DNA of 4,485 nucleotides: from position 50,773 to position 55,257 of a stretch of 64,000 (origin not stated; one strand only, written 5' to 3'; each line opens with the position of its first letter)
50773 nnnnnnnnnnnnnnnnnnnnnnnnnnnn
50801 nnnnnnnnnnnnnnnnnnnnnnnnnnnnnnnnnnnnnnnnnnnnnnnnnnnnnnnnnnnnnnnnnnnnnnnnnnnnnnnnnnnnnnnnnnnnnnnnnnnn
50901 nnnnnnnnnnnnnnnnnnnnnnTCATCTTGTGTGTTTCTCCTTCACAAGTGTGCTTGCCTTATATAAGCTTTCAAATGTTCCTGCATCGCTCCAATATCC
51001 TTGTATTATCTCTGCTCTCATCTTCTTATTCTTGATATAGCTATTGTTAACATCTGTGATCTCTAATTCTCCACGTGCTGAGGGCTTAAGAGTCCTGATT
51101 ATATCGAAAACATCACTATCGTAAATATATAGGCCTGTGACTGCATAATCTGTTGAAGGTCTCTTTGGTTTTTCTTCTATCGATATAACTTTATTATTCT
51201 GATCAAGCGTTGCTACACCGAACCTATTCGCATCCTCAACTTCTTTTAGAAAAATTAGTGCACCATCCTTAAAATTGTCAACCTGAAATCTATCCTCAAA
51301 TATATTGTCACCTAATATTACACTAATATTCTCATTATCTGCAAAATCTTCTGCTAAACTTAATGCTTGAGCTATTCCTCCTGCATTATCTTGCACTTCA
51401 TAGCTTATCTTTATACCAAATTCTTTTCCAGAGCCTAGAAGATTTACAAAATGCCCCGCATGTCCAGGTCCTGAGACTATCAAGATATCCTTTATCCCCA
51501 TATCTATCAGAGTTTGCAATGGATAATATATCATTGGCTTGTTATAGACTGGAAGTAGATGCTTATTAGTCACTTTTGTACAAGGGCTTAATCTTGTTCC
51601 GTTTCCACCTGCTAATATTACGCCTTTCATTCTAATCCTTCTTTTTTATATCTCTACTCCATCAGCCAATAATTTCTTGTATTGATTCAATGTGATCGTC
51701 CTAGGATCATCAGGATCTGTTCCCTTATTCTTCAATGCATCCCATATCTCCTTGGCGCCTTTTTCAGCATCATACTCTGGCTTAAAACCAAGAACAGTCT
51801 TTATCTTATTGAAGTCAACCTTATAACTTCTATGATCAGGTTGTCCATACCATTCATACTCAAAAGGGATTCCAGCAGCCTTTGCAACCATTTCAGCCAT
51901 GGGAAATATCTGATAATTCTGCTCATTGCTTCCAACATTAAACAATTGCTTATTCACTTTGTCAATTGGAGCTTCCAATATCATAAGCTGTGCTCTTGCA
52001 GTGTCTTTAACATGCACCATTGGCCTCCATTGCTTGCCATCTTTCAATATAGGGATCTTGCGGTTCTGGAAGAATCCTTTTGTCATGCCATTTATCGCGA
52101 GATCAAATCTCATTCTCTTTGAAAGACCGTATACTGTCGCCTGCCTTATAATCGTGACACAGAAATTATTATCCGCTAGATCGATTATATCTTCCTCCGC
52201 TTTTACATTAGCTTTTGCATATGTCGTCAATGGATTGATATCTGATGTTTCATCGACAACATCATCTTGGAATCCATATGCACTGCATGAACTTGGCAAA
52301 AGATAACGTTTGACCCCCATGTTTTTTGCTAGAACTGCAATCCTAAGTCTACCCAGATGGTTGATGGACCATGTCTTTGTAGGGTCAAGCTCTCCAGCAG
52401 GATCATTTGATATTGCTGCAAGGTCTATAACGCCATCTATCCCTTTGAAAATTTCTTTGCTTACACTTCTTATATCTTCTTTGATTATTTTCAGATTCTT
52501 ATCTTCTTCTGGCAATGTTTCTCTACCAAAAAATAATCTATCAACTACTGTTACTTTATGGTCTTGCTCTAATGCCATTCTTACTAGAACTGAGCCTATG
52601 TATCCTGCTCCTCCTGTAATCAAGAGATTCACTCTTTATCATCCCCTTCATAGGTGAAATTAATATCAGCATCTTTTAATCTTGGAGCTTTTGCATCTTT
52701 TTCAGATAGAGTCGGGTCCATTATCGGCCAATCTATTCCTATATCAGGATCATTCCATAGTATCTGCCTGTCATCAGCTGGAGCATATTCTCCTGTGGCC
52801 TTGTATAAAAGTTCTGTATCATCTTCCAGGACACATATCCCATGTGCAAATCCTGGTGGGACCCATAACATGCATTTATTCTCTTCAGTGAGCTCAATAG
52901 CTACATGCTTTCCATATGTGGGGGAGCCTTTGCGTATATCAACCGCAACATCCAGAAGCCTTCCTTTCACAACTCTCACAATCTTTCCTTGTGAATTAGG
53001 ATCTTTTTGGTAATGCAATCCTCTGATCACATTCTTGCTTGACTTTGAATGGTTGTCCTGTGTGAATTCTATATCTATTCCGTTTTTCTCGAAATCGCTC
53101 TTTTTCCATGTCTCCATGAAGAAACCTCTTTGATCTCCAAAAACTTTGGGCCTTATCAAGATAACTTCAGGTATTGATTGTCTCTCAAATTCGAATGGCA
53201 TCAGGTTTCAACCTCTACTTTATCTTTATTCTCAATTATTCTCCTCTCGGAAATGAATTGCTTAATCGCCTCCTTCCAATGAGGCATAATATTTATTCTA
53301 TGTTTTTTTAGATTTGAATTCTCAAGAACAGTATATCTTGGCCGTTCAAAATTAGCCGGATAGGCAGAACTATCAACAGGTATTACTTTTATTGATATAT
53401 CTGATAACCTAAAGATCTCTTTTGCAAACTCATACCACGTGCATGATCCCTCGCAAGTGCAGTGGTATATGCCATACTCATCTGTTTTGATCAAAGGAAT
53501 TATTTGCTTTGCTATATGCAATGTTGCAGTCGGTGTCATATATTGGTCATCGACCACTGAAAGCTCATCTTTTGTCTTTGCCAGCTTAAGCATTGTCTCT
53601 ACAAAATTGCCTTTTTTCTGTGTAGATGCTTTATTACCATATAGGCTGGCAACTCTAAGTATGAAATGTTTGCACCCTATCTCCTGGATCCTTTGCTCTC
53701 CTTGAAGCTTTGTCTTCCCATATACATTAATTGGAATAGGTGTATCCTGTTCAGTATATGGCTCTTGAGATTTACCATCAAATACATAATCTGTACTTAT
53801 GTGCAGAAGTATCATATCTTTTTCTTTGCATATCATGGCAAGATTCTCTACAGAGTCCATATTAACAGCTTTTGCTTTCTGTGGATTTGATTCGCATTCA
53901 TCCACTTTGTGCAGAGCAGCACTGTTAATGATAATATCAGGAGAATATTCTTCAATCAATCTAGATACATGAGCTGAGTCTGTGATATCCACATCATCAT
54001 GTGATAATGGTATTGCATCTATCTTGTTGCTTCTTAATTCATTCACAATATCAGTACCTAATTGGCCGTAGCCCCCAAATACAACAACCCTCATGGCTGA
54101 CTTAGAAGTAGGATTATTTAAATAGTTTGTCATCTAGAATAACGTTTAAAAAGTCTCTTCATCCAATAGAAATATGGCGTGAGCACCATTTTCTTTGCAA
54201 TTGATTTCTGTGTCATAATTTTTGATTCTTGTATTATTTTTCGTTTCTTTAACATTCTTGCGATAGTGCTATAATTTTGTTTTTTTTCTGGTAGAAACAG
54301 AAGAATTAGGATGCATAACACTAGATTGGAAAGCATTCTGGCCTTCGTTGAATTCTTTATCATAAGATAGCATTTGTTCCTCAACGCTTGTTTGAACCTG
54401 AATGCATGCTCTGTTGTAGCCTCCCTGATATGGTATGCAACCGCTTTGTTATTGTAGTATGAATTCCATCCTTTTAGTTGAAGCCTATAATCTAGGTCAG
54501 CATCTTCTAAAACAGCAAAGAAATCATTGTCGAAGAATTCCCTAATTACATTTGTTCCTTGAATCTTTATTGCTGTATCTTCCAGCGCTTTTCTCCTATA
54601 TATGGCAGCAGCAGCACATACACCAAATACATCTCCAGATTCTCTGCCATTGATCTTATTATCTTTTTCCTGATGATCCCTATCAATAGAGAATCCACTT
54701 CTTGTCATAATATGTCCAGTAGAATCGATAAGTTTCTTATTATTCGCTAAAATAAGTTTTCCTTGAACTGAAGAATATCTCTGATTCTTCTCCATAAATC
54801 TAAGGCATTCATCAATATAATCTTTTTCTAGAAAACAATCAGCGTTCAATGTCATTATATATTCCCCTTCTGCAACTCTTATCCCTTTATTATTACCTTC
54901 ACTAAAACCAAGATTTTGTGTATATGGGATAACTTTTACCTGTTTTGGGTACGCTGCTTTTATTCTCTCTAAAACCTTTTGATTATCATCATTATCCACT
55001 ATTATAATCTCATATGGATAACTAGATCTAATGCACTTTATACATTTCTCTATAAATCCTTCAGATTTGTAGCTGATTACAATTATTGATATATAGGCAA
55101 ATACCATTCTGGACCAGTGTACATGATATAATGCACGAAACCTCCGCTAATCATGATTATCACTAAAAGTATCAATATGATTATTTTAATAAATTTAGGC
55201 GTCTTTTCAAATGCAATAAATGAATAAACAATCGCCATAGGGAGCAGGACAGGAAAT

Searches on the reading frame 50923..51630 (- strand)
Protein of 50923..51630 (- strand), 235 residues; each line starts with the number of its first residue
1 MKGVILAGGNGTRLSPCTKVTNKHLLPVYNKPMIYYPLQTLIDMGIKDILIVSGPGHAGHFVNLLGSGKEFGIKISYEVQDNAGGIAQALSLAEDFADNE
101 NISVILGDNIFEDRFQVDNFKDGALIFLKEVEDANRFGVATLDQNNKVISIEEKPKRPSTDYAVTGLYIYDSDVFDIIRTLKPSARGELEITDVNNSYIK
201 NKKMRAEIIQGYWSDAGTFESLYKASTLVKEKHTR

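Call 66: search_protein_families(library=pfam, proteins=[window:50923-51630:-], max_evalue=0.0001)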
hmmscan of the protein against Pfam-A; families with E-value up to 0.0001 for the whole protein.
window:50923-51630:- (235 aa): 2 families
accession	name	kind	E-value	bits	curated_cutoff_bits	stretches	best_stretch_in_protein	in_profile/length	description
PF00483.29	NTP_transferase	-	1.7e-60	205.1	21.2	1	2-230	1-243/245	Nucleotidyl transferase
PF12804.13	NTP_transf_3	-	1e-09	39.2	27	1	3-111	1-98/160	MobA-like NTP transferase domain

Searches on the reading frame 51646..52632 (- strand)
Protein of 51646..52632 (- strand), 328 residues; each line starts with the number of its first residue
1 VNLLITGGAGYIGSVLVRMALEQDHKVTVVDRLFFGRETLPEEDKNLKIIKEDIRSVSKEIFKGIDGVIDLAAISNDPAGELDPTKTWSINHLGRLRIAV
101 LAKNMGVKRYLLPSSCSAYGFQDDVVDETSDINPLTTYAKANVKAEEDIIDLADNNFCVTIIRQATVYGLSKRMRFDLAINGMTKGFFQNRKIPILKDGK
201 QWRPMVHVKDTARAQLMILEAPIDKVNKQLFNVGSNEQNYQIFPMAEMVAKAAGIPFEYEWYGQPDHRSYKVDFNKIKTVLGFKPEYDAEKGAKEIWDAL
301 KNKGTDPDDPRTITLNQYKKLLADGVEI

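Call 66: search_protein_families(library=pfam, proteins=[window:51646-52632:-], max_evalue=0.0001)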
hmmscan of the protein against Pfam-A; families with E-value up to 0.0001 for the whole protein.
window:51646-52632:- (328 aa): 6 families
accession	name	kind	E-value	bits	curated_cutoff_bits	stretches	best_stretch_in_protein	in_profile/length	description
PF01370.27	Epimerase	-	8.2e-41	140.4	20.9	1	4-234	2-240/240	NAD dependent epimerase/dehydratase family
PF16363.11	GDP_Man_Dehyd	-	9e-22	78.4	27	1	4-295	1-331/332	GDP-mannose 4,6 dehydratase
PF04321.23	RmlD_sub_bind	-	9.6e-13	48.3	27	1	1-255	1-233/287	RmlD substrate binding domain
PF01073.25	3Beta_HSD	-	4.2e-09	36.3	22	1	4-212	1-222/280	3-beta hydroxysteroid dehydrogenase/isomerase family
PF13460.12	NAD_binding_10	-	1.4e-08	35.3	27.2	1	7-165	1-144/184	NAD(P)H-binding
PF02719.21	Polysacc_synt_2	-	2.7e-05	23.9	20.2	1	3-114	1-127/293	Polysaccharide biosynthesis protein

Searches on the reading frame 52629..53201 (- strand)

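Call 66: search_protein_families(library=pfam, proteins=[window:52629-53201:-], max_evalue=0.0001)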
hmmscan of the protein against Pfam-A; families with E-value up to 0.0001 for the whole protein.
window:52629-53201:- (190 aa): 1 family
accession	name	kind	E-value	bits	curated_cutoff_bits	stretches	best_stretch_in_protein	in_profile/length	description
PF00908.23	dTDP_sugar_isom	-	5.1e-73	244.7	27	1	9-177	3-168/168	dTDP-4-dehydrorhamnose 3,5-epimerase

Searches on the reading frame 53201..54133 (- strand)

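Call 66: search_protein_families(library=pfam, proteins=[window:53201-54133:-], max_evalue=0.0001)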
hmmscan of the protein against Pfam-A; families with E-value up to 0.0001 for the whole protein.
window:53201-54133:- (310 aa): 5 families
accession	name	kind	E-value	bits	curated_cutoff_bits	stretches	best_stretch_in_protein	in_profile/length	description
PF04321.23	RmlD_sub_bind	-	1e-93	314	27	1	14-296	1-284/287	RmlD substrate binding domain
PF01370.27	Epimerase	-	7.4e-24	84.9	20.9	1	16-196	1-204/240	NAD dependent epimerase/dehydratase family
PF16363.11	GDP_Man_Dehyd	-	8.9e-16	58.7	27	1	47-182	58-197/332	GDP-mannose 4,6 dehydratase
PF02719.21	Polysacc_synt_2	-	1.7e-10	41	20.2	1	48-197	61-198/293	Polysaccharide biosynthesis protein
PF07993.18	NAD_binding_4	-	8.4e-08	32.1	20.1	1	66-169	90-210/258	Male sterility protein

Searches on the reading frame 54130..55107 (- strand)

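Call 66: search_protein_families(library=pfam, proteins=[window:54130-55107:-], max_evalue=0.0001)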
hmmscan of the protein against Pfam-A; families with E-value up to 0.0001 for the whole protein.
window:54130-55107:- (325 aa): 4 families
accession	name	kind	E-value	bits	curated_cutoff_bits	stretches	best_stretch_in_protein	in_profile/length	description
PF00535.33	Glycos_transf_2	-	4.4e-24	85.7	23.3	1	7-177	1-166/168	Glycosyl transferase family 2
PF13641.12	Glyco_tranf_2_3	-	3.4e-14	53.8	27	1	6-243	3-226/230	Glycosyltransferase like family 2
PF13632.12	Glyco_trans_2_3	-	2.9e-09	37.4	27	1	83-233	1-127/198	Glycosyl transferase family group 2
PF10111.15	Glyco_tranf_2_2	-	1e-07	32.2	27.3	1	10-122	6-123/276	Glycosyltransferase like family 2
